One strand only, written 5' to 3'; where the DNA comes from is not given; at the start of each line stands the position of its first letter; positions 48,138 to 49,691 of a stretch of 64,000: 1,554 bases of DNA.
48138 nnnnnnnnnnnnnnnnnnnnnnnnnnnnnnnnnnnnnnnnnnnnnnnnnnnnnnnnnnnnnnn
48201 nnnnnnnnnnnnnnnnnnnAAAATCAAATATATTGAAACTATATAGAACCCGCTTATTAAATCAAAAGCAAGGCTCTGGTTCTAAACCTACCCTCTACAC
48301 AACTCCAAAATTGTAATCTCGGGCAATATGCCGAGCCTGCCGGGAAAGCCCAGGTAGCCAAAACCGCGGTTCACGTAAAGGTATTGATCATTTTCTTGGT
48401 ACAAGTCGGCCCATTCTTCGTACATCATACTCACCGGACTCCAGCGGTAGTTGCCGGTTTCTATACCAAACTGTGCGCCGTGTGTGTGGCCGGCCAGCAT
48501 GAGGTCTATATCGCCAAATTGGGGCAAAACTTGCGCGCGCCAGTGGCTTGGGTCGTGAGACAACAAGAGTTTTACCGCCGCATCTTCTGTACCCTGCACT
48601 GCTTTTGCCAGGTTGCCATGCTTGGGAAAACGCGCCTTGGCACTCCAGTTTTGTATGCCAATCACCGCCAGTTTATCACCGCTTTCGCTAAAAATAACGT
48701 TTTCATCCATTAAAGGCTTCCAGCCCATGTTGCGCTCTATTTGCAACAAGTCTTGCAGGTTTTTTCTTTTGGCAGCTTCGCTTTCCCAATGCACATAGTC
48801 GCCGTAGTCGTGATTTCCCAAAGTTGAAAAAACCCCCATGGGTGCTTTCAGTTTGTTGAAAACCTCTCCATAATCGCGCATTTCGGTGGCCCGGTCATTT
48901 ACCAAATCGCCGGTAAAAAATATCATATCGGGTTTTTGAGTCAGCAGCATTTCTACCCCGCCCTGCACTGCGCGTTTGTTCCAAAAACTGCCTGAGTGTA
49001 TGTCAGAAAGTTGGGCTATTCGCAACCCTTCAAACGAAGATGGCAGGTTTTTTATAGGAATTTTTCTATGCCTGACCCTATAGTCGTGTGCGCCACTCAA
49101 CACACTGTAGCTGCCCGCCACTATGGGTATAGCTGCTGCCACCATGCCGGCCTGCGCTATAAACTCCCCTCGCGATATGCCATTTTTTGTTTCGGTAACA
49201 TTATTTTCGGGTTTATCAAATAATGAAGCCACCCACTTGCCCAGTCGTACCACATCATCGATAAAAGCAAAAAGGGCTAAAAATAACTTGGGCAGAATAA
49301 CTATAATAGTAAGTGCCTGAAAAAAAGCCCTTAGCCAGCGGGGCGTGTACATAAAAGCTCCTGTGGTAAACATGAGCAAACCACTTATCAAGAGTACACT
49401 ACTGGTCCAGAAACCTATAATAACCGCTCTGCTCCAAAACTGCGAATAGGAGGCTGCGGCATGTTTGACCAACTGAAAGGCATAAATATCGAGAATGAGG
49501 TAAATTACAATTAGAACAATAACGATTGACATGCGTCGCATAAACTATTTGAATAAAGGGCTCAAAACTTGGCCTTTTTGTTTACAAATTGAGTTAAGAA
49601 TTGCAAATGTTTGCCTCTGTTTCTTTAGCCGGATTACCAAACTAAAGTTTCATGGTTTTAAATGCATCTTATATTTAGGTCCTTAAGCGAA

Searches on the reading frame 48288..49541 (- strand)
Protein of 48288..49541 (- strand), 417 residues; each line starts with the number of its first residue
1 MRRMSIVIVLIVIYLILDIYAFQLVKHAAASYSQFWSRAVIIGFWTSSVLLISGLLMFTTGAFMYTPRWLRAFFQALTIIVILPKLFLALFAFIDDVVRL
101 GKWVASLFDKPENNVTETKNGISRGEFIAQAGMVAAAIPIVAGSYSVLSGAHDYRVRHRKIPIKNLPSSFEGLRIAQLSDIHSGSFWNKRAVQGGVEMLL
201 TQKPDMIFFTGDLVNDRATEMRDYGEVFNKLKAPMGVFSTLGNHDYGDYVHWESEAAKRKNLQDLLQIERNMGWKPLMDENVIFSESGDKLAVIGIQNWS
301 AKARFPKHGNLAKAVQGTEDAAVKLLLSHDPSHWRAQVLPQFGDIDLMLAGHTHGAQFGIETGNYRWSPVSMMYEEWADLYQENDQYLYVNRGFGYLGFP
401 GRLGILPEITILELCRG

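Call 87: search_protein_families(library=pfam, proteins=[window:48288-49541:-], max_evalue=0.00001)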
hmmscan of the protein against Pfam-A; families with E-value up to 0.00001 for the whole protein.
window:48288-49541:- (417 aa): 1 family
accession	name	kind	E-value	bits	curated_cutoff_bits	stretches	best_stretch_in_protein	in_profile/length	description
PF00149.33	Metallophos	-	6.9e-14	53.2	21.5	1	173-355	1-190/191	Calcineurin-like phosphoesterase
